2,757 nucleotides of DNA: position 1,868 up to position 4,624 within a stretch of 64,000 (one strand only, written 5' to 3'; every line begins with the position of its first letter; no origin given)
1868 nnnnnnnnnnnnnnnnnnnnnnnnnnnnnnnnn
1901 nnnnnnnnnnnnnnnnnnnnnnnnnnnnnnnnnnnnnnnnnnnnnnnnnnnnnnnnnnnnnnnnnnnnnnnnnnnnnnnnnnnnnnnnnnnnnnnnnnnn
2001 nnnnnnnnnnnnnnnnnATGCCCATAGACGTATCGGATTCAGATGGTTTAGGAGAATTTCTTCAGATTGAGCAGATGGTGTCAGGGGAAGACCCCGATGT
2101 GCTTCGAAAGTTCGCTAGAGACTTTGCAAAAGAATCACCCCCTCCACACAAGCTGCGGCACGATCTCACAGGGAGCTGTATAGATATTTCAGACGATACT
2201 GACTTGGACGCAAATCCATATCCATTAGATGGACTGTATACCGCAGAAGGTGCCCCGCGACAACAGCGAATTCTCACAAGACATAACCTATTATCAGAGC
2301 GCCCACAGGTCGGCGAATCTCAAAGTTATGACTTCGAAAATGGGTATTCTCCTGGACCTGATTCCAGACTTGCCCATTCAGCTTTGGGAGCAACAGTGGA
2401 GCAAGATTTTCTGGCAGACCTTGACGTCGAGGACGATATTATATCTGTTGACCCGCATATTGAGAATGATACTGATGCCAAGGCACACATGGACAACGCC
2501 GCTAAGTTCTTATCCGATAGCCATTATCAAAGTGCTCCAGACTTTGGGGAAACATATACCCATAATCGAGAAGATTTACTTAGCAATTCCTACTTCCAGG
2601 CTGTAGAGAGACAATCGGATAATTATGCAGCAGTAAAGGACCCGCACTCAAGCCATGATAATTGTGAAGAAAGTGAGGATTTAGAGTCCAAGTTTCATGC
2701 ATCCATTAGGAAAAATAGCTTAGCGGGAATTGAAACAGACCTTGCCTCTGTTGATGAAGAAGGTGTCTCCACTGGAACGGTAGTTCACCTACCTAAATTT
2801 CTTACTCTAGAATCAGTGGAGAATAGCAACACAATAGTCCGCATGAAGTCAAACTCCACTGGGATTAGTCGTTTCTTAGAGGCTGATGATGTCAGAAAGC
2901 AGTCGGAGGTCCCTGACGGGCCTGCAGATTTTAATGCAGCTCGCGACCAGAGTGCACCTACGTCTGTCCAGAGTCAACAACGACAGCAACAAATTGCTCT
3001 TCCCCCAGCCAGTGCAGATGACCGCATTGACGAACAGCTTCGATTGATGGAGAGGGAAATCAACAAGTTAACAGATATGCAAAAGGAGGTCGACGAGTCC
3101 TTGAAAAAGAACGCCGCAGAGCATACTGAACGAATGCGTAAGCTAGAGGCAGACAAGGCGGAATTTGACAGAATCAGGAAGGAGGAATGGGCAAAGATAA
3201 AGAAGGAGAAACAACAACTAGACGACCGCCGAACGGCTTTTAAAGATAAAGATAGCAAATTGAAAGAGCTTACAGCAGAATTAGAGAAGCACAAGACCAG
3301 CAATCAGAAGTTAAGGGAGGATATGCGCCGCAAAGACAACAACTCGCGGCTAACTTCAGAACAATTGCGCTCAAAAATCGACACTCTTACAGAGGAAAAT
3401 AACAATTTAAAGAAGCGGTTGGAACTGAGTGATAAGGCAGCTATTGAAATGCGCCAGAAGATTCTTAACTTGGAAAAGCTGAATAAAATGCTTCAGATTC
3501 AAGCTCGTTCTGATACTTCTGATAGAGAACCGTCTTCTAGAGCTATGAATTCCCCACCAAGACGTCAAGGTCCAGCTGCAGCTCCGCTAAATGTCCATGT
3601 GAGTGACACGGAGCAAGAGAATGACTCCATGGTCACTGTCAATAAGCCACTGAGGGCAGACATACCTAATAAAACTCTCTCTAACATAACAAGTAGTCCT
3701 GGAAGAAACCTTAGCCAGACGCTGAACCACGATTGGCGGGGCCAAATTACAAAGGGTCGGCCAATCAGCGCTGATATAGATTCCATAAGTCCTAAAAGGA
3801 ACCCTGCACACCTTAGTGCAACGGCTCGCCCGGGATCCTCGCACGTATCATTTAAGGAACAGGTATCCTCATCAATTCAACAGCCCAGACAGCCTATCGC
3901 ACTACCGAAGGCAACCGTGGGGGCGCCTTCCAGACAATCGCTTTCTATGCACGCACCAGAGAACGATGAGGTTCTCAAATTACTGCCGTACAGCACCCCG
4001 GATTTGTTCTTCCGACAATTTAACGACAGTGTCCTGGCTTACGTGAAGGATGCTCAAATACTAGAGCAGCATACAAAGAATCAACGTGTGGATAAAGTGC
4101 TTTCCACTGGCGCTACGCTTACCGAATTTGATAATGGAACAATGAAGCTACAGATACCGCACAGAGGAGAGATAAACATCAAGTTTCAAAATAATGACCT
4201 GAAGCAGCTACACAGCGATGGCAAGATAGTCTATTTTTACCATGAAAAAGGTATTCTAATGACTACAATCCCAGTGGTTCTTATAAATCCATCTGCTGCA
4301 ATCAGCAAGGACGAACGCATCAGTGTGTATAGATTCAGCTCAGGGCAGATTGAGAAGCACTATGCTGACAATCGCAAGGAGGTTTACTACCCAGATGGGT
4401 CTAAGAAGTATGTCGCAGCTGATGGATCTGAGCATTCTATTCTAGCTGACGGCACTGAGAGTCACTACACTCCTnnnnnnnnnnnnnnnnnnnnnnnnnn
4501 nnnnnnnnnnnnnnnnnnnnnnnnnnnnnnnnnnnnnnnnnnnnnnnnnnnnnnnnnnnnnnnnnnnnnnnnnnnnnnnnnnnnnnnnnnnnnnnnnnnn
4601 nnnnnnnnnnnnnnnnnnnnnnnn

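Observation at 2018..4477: CPAP/SAS-4 homolog with a near-identical G-box core motif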

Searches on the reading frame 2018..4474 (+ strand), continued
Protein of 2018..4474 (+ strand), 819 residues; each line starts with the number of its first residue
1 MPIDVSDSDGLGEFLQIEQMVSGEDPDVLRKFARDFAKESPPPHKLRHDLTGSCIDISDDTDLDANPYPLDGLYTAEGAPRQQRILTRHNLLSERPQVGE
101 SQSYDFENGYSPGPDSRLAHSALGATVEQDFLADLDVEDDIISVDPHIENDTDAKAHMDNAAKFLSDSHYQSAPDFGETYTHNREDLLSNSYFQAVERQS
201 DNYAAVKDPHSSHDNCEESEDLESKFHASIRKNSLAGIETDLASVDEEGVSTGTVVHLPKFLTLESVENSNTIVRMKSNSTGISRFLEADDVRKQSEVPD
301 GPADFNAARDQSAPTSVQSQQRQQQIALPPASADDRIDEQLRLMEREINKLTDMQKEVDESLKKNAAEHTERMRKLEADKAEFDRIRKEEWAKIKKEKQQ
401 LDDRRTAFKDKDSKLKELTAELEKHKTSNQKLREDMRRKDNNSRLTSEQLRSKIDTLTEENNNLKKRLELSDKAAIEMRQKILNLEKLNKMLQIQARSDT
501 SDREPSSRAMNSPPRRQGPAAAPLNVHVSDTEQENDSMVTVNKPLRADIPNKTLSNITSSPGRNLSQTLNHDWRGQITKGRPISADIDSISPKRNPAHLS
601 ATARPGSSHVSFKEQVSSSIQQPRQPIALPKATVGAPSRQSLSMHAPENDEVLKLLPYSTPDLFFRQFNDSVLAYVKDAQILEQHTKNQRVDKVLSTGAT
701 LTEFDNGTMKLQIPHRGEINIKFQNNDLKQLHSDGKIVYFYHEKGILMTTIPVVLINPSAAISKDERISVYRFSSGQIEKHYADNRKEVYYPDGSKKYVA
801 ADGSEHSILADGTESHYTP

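Call 57: predict_structure(alignment_id=A1)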
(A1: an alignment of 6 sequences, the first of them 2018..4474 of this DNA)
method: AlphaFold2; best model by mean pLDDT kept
length: 819 residues; sequences in the alignment: 6
mean_pLDDT: 51.3   pTM: 0.23
mean pLDDT of the five models: 51.3, 48.6, 46.4, 44.9, 42.6
residues with pLDDT >= 90: 151; 70-90: 76; 50-70: 76; < 50: 516
segments of 3 or more residues with pLDDT < 50: 1-24, 43-193, 203-223, 226-329, 501-673, 716-735, 739-744, 754-764, 817-819
pLDDT, mean of each block of 10 residues (from residue 1): 34 45 55 68 44 38 31 30 30 29 30 30 29 36 32 32 36 33 41 52 43 32 46 34 27 30 29 32 36 29 31 31 38 77 93 95 94 94 95 96 95 94 93 94 92 94 95 93 92 76 36 33 31 30 28 26 31 30 28 30 32 28 30 29 34 38 46 55 81 75 69 48 32 44 49 47 56 70 78 78 76 57
secondary structure, 60 per line:
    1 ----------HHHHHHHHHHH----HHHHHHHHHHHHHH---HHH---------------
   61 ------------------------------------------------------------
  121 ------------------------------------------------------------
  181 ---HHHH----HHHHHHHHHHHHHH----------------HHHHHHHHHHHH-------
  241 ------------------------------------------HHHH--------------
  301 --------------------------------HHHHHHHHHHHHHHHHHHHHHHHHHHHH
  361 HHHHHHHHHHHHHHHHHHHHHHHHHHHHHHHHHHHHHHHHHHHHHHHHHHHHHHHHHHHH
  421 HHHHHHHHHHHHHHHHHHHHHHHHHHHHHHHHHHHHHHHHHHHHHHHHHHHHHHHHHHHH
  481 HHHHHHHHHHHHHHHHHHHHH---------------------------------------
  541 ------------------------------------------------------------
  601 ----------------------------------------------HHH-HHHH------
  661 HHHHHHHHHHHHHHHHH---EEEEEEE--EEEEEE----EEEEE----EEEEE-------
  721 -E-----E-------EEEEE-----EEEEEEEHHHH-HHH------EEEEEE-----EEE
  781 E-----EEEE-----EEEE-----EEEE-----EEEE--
elements in order (helices of 4 or more, strands of 3 or more residues): H11-21 H26-39 H184-187 H192-205 H222-233 H283-286 H333-501 H651-654 H661-677 E681-687 E690-695 E700-704 E709-713 E736-740 E746-752 H753-756 E767-772 E778-781 E787-790 E796-799 E805-808 E814-817

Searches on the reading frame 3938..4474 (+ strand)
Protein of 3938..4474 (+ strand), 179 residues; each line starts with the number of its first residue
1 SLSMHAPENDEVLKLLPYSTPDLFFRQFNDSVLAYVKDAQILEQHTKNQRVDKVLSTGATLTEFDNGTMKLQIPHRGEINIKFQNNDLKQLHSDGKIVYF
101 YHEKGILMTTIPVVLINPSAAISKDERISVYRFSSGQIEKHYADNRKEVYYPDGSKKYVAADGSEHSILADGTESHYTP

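Call 14: find_homologous_proteins(query=window:3995-4474:+, max_evalue=0.001)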
Query window:3995-4474:+ (160 aa): 1 proteins with E <= 0.001 among 22 candidates.
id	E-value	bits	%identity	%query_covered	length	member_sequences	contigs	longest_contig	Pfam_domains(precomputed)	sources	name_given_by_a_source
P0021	9.0e-49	183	100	53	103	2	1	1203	-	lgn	-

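Call 24: search_protein_representatives(protein=window:3938-4474:+)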
Query: 179 residues. Proteins with E-value up to 0.001 (for the whole library): 869; up to 1e-10: 199; up to 1e-30: 3. The best 150 are listed.
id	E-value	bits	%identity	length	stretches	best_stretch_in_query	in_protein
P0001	1.5e-113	392.4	100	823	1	1-179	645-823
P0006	7.6e-49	181.9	54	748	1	7-175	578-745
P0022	2.8e-32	128.0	42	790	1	10-170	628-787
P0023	3.9e-30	121.0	47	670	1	13-173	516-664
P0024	5.5e-23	97.7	39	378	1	10-176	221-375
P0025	1.0e-21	93.6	44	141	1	16-165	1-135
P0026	3.7e-19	85.3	35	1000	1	12-168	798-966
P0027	1.7e-18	83.1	40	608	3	48-174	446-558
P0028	3.9e-18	81.9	38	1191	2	43-177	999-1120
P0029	2.0e-17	79.7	40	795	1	40-174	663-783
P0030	4.9e-17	78.4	40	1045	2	35-174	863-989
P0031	7.4e-17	77.8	42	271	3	81-174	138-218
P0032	9.2e-17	77.5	40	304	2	43-174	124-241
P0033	9.5e-17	77.4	38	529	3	39-174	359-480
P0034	1.6e-16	76.7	44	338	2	62-175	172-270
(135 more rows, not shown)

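Call 43: predict_structure(alignment_id=A3)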
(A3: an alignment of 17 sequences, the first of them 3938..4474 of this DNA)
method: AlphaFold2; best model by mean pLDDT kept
length: 179 residues; sequences in the alignment: 17
mean_pLDDT: 94.5   pTM: 0.87
mean pLDDT of the five models: 94.5, 94.4, 94.4, 94.3, 93.5
residues with pLDDT >= 90: 162; 70-90: 11; 50-70: 4; < 50: 2
segments of 3 or more residues with pLDDT < 50: none
pLDDT, mean of each block of 10 residues (from residue 1): 64 94 96 97 97 98 98 98 98 98 97 94 92 95 97 96 97 93
secondary structure, 60 per line:
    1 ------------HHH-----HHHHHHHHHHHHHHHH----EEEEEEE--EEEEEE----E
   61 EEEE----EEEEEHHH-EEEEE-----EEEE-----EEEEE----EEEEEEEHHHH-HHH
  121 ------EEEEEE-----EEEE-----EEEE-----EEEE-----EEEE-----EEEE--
elements in order: H21-36 E41-47 E50-55 E60-64 E69-73 E78-82 E88-91 E97-101 E106-112 H113-116 E127-132 E138-141 E147-150 E156-159 E165-168 E174-177

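Call 45: fold_search(model_id=the predicted structure, library=pdb)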
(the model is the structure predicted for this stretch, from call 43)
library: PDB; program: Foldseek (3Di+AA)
matches with E <= 10: 1146; with E <= 0.001: 73
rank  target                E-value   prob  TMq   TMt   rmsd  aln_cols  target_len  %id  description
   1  4bxr_B                1.7e-08  1.00  0.62  0.61   2.2       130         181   30  Structure of the wild-type TCP10 domain of Danio rerio CPAP in complex with a peptide of Danio rerio STIL (released 2013-09-25)
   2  4ld1                  1.0e-07  1.00  0.52  0.58   3.0       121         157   30  Structural analysis of the microcephaly protein CPAP G-box domain suggests a role in centriole elongation. (released 2013-09-04)
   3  4mpz                  1.1e-07  1.00  0.46  0.59   5.3       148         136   18  Crystal structure of TCP10c domain of Drosophila melanogaster Sas-4 (released 2014-01-01)
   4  4bxr_A                1.5e-07  1.00  0.61  0.60   2.9       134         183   29  Structure of the wild-type TCP10 domain of Danio rerio CPAP in complex with a peptide of Danio rerio STIL (released 2013-09-25)
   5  4by2_B                2.2e-07  1.00  0.50  0.57  11.4       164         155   16  SAS-4 (dCPAP) TCP domain in complex with a Proline Rich Motif of Ana2 (dSTIL) of Drosophila Melanogaster (released 2013-09-18)
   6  4lzf_A                3.2e-07  1.00  0.54  0.61   2.7       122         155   30  A novel domain in the microcephaly protein CPAP suggests a role in centriole architecture (released 2013-09-11)
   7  4ld3_A                4.6e-07  1.00  0.55  0.63   2.6       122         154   30  Structural analysis of the microcephaly protein CPAP G-box domain suggests a role in centriole elongation. (released 2013-09-04)
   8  4by2_C                6.4e-07  1.00  0.52  0.59   9.6       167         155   18  SAS-4 (dCPAP) TCP domain in complex with a Proline Rich Motif of Ana2 (dSTIL) of Drosophila Melanogaster (released 2013-09-18)
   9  4by2_A                2.7e-06  1.00  0.50  0.57  11.7       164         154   17  SAS-4 (dCPAP) TCP domain in complex with a Proline Rich Motif of Ana2 (dSTIL) of Drosophila Melanogaster (released 2013-09-18)
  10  4bxp                  3.4e-06  1.00  0.55  0.58   3.1       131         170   26  Structure of the wild-type TCP10 domain of Danio rerio CPAP (released 2013-09-25)
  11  4bxq                  4.4e-06  1.00  0.56  0.58   1.6       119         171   31  Structure of the E1021V mutant of the TCP10 domain of Danio rerio CPAP (released 2013-09-25)
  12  1q4k_C                6.9e-05  1.00  0.20  0.17  19.8       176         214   11  The polo-box domain of Plk1 in complex with a phospho-peptide (released 2003-11-11)
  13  8crc                  8.6e-05  0.99  0.20  0.17  21.5       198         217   11  Structure of human Plk1 PBD in complex with Allopole-A (released 2023-08-16)
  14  3p2z_A                1.1e-04  0.99  0.20  0.17  21.0       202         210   10  Polo-like kinase I Polo-box domain in complex with PLHSpTA phosphopeptide from PBIP1 (released 2011-04-27)
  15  4x9w_A                1.3e-04  1.00  0.20  0.16  20.0       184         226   11  PLK-1 polo-box domain in complex with Bioactive Imidazolium-containing phosphopeptide macrocycle 4C (released 2015-07-29)
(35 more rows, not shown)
